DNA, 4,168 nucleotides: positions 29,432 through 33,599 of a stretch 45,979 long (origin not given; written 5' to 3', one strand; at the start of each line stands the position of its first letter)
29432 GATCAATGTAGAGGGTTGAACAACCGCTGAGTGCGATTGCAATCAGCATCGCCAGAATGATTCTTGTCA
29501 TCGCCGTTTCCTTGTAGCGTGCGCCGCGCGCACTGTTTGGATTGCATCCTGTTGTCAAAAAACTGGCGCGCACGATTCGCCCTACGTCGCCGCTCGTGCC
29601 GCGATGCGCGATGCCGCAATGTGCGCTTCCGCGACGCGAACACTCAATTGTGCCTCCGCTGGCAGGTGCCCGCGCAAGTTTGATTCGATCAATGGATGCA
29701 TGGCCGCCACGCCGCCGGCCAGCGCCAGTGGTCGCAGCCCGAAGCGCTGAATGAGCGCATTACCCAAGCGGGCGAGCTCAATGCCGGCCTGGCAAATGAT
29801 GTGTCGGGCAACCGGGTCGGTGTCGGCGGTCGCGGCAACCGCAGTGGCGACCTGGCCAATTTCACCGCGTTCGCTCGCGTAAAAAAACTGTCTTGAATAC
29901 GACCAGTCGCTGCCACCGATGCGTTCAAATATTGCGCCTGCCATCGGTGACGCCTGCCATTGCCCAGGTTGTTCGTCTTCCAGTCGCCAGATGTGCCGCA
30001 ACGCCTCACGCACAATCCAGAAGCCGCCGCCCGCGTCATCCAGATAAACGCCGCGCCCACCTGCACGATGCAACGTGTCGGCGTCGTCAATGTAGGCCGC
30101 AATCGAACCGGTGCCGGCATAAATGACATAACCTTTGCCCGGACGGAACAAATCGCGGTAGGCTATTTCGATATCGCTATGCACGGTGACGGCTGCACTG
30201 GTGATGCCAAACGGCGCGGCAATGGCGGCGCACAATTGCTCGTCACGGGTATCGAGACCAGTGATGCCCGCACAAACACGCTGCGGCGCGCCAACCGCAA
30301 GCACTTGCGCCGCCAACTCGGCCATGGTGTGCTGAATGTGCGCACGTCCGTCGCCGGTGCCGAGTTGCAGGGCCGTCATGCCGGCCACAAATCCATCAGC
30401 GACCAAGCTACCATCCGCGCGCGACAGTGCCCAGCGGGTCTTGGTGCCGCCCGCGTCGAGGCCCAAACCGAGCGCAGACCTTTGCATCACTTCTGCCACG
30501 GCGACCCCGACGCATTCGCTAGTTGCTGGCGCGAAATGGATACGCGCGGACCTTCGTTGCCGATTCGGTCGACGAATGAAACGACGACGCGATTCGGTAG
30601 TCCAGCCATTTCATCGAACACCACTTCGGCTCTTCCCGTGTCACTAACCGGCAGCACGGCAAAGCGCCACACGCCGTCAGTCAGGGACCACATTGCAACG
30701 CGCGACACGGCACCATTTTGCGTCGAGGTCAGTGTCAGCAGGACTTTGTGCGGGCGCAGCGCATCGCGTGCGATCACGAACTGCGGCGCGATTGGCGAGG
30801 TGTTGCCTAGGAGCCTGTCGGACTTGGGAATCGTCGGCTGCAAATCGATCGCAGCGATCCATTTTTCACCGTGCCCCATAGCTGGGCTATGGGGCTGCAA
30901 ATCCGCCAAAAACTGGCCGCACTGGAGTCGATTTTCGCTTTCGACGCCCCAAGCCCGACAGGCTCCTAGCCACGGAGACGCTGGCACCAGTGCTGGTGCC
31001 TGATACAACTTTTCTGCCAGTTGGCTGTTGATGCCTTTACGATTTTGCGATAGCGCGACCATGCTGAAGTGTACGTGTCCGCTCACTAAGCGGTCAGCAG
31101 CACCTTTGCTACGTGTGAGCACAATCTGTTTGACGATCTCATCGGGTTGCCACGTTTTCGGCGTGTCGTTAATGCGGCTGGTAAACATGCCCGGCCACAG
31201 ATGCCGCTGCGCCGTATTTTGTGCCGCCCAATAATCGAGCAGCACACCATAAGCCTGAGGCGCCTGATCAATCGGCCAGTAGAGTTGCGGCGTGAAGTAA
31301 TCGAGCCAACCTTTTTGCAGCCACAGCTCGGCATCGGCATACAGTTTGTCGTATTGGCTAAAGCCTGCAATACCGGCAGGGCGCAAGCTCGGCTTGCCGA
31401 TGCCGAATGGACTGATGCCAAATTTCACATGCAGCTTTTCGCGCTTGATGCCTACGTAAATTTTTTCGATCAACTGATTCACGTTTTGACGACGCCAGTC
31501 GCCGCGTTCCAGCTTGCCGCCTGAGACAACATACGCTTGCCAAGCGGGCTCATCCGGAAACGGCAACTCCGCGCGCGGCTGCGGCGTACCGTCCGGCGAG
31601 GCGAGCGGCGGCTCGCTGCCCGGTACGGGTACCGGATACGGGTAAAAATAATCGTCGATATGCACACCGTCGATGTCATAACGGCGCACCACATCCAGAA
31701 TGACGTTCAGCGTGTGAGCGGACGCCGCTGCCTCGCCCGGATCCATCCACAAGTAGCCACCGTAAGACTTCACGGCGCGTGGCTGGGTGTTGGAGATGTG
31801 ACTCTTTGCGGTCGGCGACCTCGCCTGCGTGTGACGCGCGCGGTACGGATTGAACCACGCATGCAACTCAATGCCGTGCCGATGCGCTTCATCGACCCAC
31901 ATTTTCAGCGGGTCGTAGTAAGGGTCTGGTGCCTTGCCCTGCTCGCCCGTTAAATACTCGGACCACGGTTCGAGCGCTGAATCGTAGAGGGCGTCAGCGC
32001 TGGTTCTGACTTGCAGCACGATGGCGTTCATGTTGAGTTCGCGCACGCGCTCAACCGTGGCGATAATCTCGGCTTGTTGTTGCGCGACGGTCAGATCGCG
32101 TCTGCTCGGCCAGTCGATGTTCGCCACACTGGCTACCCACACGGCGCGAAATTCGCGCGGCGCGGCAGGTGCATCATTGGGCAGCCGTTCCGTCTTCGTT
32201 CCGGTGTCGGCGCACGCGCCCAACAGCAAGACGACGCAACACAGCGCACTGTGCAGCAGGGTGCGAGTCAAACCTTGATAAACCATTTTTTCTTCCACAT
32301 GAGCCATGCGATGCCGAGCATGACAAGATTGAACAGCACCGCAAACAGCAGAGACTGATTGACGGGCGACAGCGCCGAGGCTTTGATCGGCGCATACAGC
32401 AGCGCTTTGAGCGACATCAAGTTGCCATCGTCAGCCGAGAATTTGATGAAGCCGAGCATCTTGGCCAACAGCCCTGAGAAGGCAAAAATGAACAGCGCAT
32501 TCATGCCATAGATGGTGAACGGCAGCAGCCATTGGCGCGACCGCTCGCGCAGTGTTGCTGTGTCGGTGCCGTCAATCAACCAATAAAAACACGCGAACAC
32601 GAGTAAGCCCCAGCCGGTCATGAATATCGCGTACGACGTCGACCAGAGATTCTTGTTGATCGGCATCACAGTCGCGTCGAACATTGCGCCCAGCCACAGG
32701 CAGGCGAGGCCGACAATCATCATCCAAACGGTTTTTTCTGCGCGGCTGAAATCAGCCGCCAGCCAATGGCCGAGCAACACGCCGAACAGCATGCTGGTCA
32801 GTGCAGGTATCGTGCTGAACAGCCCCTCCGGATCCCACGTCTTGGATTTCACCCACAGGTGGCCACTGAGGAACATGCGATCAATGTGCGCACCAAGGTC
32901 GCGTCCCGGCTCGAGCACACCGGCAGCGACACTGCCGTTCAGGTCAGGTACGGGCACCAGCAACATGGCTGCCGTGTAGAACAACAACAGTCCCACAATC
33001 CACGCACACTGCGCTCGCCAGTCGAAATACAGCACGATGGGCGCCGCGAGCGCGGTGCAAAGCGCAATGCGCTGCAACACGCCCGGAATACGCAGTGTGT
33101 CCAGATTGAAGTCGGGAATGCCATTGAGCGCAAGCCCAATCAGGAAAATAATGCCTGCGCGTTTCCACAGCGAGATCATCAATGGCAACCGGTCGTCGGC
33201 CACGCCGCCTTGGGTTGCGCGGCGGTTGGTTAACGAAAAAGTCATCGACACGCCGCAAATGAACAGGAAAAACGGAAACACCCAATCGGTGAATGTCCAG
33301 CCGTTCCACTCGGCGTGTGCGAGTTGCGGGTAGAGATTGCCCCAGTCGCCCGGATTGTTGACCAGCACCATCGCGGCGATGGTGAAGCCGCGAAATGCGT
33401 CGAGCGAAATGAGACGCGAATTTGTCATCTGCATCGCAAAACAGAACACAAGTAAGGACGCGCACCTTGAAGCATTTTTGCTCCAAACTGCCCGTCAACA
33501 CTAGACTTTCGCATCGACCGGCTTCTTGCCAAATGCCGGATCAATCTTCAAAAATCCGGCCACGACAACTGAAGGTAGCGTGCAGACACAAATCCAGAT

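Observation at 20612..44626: TonB-dependent peptidoglycan / MurNAc scavenging locus wired together by four NagQ-type direct-repeat operators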

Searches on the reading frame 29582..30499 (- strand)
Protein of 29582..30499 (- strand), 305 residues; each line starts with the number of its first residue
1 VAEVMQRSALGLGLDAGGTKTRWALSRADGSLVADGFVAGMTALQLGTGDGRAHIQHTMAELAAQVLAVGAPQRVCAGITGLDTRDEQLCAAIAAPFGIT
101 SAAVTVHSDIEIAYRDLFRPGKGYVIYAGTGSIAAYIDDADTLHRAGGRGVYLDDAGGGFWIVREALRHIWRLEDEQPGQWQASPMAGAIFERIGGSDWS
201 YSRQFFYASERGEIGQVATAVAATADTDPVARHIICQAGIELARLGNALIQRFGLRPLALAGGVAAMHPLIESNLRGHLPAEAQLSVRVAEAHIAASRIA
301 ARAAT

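Call 4: search_protein_families(library=pfam, proteins=[window:29582-30499:-])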
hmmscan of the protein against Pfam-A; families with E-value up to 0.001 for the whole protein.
window:29582-30499:- (305 aa): 1 family
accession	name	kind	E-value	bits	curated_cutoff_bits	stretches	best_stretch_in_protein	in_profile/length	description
PF01869.26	BcrAD_BadFG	-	6.7e-12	45.9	31.5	1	12-271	1-237/271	BadF/BadG/BcrA/BcrD ATPase family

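Call 6: search_protein_families(library=ncbifam, proteins=[window:29582-30499:-])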
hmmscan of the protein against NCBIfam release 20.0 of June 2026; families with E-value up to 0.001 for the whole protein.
window:29582-30499:- (305 aa): 1 family
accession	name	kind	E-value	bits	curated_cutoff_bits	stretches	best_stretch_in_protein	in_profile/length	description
NF046058.1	NagK_SO3507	equivalog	1.7e-13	50.7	370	1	4-275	4-271/295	N-acetylglucosamine kinase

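Call 35: search_solved_structures(query=window:29582-30499:-, max_evalue=0.001)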
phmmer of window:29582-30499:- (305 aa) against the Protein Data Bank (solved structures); distinct sequences matched with E-value up to 0.001: 4.
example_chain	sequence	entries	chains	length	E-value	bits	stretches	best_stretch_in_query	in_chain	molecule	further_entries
2e2n_A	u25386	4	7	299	3.3e-14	56.4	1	12-264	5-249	HEXOKINASE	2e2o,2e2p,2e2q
8zo3_A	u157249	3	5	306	7e-08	35.6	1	12-251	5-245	N-acetylmuramic acid/N-acetylglucosamine kinase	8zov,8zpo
2ch5_A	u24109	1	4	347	0.00065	22.6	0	9-243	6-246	NAGK PROTEIN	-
2ch6_A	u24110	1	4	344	0.00078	22.3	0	10-242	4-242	N-ACETYL-D-GLUCOSAMINE KINASE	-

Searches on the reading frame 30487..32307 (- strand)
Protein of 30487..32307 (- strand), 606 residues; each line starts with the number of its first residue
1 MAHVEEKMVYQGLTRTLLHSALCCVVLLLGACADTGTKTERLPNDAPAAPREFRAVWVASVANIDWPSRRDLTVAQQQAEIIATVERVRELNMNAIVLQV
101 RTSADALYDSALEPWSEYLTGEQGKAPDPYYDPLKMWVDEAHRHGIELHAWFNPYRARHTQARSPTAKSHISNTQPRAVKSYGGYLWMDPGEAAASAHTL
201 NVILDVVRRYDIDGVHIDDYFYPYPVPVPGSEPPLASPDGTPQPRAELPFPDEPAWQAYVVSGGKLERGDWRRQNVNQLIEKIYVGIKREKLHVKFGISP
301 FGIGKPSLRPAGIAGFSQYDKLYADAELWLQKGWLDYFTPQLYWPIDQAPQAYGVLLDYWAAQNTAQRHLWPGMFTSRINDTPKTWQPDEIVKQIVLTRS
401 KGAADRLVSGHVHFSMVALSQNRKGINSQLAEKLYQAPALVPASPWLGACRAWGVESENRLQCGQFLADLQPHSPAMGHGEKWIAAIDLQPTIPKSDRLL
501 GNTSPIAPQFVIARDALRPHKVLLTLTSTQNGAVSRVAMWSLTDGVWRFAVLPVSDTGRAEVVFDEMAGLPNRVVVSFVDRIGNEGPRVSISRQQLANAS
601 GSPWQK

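Call 4: search_protein_families(library=pfam, proteins=[window:30487-32307:-])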
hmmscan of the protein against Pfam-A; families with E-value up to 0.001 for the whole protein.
window:30487-32307:- (606 aa): 1 family
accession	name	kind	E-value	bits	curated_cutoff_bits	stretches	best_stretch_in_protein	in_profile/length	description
PF02638.21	GHL10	-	4.7e-59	200.5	27.9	1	52-382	1-302/311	Glycosyl hydrolase-like 10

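Call 6: search_protein_families(library=ncbifam, proteins=[window:30487-32307:-])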
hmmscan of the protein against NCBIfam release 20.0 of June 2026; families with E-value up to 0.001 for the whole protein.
window:30487-32307:- (606 aa): 0 families

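Call 36: search_solved_structures(query=window:30487-32307:-, max_evalue=0.001)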
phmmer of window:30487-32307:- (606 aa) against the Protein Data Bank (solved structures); distinct sequences matched with E-value up to 0.001: 1.
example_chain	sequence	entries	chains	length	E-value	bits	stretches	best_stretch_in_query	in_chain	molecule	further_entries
5oq2_A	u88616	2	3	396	5.8e-64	219.7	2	50-223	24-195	Cwp19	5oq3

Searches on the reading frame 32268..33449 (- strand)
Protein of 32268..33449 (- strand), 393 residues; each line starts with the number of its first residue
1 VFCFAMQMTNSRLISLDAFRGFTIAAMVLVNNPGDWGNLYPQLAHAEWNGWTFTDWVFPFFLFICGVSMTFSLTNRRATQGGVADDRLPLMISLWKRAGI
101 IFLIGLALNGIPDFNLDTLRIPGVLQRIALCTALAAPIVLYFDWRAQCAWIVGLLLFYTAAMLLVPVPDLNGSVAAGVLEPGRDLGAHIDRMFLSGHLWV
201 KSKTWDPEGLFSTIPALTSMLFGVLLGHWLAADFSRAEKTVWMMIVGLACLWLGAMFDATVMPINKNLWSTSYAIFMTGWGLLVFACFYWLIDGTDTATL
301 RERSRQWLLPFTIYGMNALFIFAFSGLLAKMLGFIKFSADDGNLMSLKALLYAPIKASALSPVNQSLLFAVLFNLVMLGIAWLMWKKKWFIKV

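Call 4: search_protein_families(library=pfam, proteins=[window:32268-33449:-])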
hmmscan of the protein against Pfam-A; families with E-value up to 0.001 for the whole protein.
window:32268-33449:- (393 aa): 0 families

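Call 6: search_protein_families(library=ncbifam, proteins=[window:32268-33449:-])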
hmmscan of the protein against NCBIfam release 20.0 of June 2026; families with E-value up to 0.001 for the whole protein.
window:32268-33449:- (393 aa): 1 family
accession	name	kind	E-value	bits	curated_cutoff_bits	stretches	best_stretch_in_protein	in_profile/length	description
NF046061.1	NagX_SO_3504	equivalog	1.8e-46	159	480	1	11-393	2-369/369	transmembrane glucosamine N-acetyltransferase NagX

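Call 74: search_solved_structures(query=window:32268-33449:-, max_evalue=1)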
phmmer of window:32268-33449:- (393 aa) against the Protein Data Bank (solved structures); distinct sequences matched with E-value up to 1: 3.
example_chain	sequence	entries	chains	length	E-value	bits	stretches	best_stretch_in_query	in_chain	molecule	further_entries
8jkv_A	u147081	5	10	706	9.7e-20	74.3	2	11-142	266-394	Heparan-alpha-glucosaminide N-acetyltransferase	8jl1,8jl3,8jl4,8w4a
8vkj_A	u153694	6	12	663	1e-19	74.2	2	11-142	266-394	Heparan-alpha-glucosaminide N-acetyltransferase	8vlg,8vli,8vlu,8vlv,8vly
8tu9_A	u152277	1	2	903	3.6e-19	72.4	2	11-142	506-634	Enhanced green fluorescent protein,Heparan-alpha-glucosaminide N-acetyltransferase,Isoform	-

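Call 75: search_solved_structures(query=window:32268-33449:-, max_evalue=1e-10, show_alignments=2)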
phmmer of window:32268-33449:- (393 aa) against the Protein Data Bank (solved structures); distinct sequences matched with E-value up to 1e-10: 3.
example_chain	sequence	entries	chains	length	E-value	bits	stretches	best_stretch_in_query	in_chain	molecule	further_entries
8jkv_A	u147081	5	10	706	9.7e-20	74.3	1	11-142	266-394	Heparan-alpha-glucosaminide N-acetyltransferase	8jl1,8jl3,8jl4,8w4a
8vkj_A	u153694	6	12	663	1e-19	74.2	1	11-142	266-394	Heparan-alpha-glucosaminide N-acetyltransferase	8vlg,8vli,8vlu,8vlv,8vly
8tu9_A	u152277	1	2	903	3.6e-19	72.4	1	11-142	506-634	Enhanced green fluorescent protein,Heparan-alpha-glucosaminide N-acetyltransferase,Isoform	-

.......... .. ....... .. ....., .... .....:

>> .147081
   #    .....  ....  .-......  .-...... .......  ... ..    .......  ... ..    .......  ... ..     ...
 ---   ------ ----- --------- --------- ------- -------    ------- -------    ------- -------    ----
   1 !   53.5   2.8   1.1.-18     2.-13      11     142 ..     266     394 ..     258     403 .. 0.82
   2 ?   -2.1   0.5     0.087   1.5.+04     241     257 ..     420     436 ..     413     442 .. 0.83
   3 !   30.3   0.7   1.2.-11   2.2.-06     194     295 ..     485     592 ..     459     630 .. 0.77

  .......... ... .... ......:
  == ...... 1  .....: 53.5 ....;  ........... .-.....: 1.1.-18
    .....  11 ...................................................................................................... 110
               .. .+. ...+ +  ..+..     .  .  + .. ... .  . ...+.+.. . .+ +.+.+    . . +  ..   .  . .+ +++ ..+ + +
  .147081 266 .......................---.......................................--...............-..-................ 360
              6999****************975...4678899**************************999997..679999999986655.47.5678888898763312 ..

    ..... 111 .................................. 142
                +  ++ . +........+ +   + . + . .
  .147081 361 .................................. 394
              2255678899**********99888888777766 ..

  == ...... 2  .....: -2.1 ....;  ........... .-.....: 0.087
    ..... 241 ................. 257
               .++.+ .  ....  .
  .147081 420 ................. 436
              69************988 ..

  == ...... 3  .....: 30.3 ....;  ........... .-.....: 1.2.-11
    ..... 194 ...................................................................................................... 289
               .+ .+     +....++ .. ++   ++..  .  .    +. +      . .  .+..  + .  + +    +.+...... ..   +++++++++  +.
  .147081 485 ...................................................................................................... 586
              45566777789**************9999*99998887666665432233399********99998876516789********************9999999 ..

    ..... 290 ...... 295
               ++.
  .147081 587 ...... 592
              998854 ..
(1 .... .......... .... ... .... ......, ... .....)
